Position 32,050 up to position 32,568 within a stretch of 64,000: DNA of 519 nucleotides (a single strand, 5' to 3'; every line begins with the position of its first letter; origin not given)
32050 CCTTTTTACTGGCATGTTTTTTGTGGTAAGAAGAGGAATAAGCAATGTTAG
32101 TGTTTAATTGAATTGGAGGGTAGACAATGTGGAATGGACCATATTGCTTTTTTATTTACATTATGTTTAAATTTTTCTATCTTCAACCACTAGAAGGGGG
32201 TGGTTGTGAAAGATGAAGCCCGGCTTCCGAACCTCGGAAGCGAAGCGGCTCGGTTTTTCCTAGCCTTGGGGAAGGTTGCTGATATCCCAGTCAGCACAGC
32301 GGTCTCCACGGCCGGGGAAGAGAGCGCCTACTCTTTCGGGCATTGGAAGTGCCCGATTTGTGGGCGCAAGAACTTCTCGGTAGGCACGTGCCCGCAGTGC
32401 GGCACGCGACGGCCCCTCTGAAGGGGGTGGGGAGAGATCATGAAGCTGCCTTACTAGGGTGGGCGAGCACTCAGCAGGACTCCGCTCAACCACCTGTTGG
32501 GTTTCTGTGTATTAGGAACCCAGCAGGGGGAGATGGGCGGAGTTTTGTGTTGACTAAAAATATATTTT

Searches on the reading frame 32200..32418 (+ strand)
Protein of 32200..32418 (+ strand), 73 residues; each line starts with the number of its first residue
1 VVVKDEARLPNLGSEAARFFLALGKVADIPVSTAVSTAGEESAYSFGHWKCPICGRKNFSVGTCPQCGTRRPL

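Call 55: search_protein_families(library=pfam, proteins=[window:32200-32418:+], max_evalue=1)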
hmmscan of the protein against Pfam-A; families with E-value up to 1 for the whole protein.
seq(73 aa): 22 families
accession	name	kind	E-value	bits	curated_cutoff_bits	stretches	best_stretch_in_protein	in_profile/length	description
PF00641.23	Zn_ribbon_RanBP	-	0.00023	20.8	27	1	46-72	2-29/30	Zn-finger in Ran binding protein and others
PF24463.1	DUF7577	-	0.00061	19.8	28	2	48-58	2-12/27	Domain of unknown function (DUF7577)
PF13248.11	Zn_ribbon_3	-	0.0038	17.1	27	1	50-70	4-25/26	zinc-ribbon domain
PF08271.17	Zn_Ribbon_TF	-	0.039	13.9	29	0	50-59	2-11/43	TFIIB zinc-binding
PF14446.12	Prok-RING_1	-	0.04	14.3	29.1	1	50-69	6-28/54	Prokaryotic RING finger family 1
PF04810.20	zf-Sec23_Sec24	-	0.07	13.6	25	1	48-58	23-33/39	Sec23/Sec24 zinc finger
PF07191.17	Zn_ribbon_6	-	0.077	13.5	25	1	47-69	15-37/67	Double zinc ribbon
PF23455.1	DUF7129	-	0.11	12.7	30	1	48-70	11-36/45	Domain of unknown function (DUF7129)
PF24460.1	DUF7575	-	0.11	12.3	28.5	0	49-57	4-12/28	Domain of unknown function (DUF7575)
PF16988.10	Vps36-NZF-N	-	0.13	12.1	27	1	46-58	7-19/65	Vacuolar protein sorting 36 NZF-N zinc-finger domain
PF00301.25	Rubredoxin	-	0.15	12.6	23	1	48-56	34-42/47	Rubredoxin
PF24844.1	PolC_DP2_central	-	0.23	10.7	24.3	1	32-70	319-356/372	DNA polymerase II large subunit DP2, central domain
PF18439.7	zf_UBZ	-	0.24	11.5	25.6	0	63-70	4-11/32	Ubiquitin-Binding Zinc Finger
PF12387.13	Peptidase_C74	-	0.24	11.3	27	1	49-69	163-183/200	Pestivirus NS2 peptidase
PF18073.7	Zn_ribbon_LapB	-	0.31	11.2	25.7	0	62-68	15-21/28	Rubredoxin metal binding domain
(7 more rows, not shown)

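Call 56: search_protein_families(library=padloc, proteins=[window:32200-32418:+], max_evalue=1)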
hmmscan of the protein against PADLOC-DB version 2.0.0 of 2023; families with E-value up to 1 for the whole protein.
seq(73 aa): 0 families

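Call 57: search_protein_families(library=phrogs, proteins=[window:32200-32418:+], max_evalue=1)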
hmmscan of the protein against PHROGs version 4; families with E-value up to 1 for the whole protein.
seq(73 aa): 10 families
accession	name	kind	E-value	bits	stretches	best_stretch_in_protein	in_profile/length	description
phrog_6332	-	unknown function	0.0059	17.5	1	49-68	8-27/60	-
phrog_38252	-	unknown function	0.071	13.9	0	46-56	23-33/36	-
phrog_10210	-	unknown function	0.084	13.4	1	50-70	17-37/39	-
phrog_5602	-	unknown function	0.13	12.9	0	47-58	41-52/60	-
phrog_2834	-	unknown function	0.44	11.4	0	49-58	50-59/78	-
phrog_17317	-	unknown function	0.51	11.1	0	49-70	7-29/31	-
phrog_2945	-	unknown function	0.63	10.9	0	50-59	11-20/68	-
phrog_37444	-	unknown function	0.67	11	0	50-58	2-10/43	-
phrog_6601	-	unknown function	0.71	10.8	0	47-59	17-28/55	-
phrog_1494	-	unknown function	0.83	9.8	0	32-57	183-208/226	-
